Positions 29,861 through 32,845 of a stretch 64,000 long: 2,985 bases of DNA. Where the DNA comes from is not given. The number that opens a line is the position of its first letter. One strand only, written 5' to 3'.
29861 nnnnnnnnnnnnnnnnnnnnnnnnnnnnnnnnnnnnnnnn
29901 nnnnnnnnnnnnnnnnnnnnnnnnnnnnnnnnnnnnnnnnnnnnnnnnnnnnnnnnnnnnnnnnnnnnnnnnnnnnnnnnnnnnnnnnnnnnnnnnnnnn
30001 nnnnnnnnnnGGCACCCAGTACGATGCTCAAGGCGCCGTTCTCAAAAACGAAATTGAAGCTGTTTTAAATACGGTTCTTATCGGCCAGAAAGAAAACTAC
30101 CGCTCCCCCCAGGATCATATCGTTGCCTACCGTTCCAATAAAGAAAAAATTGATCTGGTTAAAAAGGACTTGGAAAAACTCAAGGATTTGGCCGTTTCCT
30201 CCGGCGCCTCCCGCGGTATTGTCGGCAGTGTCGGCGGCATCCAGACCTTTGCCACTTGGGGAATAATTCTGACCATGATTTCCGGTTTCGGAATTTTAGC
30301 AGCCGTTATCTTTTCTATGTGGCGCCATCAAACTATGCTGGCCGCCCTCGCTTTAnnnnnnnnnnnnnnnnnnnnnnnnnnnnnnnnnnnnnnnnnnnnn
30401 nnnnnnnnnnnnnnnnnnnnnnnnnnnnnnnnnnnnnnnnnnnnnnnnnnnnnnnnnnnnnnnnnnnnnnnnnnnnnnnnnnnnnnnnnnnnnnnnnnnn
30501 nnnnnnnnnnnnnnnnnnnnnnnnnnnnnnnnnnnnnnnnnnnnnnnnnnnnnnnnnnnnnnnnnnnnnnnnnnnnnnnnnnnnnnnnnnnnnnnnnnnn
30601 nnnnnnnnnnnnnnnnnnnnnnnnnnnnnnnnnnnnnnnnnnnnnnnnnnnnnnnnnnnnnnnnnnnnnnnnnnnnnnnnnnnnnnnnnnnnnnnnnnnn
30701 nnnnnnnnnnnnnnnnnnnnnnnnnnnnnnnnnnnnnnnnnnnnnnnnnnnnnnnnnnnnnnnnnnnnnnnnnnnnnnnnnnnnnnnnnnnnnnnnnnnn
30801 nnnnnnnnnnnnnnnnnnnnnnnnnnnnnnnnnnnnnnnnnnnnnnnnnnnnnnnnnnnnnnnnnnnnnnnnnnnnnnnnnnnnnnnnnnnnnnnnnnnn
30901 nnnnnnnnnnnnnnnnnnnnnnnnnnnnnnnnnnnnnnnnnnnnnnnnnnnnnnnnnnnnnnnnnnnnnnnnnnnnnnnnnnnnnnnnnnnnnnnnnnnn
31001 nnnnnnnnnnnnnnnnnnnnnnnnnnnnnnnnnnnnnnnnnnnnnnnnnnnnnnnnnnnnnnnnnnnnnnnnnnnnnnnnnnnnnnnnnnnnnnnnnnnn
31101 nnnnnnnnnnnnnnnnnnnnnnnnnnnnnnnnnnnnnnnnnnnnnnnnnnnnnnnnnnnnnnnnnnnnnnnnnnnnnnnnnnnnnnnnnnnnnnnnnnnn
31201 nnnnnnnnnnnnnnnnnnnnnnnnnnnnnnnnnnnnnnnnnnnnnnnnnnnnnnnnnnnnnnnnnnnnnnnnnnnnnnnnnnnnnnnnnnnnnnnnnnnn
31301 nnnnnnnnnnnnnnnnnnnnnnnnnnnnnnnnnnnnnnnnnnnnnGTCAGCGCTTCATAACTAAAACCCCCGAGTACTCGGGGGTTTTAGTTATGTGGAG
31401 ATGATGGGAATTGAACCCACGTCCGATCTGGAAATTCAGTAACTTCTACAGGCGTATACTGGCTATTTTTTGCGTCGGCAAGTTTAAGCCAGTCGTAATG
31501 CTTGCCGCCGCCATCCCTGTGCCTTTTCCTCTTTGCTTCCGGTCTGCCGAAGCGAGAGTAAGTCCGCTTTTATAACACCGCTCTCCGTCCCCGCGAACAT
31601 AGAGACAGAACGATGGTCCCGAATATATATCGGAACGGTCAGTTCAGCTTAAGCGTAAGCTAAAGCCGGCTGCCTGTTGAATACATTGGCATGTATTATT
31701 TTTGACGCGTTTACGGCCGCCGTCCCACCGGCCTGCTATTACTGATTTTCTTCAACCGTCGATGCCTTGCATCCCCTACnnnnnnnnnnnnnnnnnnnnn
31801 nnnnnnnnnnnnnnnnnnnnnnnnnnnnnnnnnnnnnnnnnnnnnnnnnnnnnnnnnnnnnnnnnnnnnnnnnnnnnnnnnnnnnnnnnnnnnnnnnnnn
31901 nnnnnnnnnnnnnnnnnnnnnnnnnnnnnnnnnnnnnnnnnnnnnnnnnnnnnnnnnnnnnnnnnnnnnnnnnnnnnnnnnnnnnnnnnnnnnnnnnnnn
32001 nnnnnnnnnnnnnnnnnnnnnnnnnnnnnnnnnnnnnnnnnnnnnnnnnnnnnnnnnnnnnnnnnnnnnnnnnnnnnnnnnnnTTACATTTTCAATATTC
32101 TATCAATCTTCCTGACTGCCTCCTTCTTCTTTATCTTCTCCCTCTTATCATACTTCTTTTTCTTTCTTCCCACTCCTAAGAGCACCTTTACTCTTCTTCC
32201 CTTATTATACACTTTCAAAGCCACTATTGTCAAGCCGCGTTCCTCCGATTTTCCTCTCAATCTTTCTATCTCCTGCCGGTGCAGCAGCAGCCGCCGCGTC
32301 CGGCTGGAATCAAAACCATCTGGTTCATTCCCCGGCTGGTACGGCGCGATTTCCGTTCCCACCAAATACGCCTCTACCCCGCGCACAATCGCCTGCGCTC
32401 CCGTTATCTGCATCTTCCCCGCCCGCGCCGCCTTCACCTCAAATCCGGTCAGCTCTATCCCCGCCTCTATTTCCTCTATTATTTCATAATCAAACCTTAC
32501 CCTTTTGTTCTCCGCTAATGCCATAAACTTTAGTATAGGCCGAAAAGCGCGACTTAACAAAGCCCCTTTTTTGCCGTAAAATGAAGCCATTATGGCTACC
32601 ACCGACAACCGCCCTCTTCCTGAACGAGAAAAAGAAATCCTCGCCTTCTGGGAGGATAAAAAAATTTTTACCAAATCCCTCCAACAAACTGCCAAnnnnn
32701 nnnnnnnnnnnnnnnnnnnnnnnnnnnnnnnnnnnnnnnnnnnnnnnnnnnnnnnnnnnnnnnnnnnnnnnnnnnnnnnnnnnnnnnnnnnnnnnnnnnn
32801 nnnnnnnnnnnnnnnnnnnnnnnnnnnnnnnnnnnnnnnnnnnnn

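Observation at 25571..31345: A 1763-aa multidomain surface protein translationally coupled to a PrsW/CPBP-like intramembrane protease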

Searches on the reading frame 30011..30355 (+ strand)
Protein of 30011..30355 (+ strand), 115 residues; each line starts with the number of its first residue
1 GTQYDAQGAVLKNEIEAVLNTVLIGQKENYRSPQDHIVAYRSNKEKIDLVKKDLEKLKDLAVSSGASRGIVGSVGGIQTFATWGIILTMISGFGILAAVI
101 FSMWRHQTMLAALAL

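Call 49: find_related_loci(query=A3, collection=metagenome_contigs, flank=4000)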
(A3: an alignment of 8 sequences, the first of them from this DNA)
Query A3 (115 aa) in metagenome_contigs; peptide patterns used: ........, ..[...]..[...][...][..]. (x = any residue, [..] = any of these).
149 stretches matched a pattern; 49 encode a relative of the query (tblastn E <= 1e-3); 49 distinct loci.
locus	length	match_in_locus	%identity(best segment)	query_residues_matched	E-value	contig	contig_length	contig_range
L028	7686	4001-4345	90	1-115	7e-69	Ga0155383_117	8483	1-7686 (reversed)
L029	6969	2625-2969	90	1-115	8e-69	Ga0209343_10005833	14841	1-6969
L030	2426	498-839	69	2-115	7e-54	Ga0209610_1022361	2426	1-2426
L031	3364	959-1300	68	2-115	1e-51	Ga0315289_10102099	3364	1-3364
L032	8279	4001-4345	65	1-115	2e-51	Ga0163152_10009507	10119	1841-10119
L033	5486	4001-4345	65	1-115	2e-51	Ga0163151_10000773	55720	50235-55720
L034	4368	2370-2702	68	2-112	4e-51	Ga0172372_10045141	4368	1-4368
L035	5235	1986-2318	68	2-112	4e-51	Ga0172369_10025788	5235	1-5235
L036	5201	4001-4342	64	2-115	3e-49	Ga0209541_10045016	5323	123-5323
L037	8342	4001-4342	63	2-115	4e-49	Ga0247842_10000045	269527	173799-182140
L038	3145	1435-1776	64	2-115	3e-49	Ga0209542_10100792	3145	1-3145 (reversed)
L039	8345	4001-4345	63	1-115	6e-48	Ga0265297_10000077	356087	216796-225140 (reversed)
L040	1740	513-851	60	2-114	1e-48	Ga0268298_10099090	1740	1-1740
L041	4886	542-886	60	1-115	3e-47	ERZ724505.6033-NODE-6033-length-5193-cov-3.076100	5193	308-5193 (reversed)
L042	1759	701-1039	60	2-114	3e-47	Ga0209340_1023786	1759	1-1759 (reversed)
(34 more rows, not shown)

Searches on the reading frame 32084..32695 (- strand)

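Call 64: search_protein_families(library=pfam, proteins=[window:32084-32695:-], max_evalue=0.001)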
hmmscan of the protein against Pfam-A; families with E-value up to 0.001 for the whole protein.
window:32084-32695:- (203 aa): 1 family
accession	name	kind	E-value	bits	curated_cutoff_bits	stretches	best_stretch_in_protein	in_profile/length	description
PF01668.23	SmpB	-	6.2e-45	153.1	27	1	61-202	2-142/143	SmpB protein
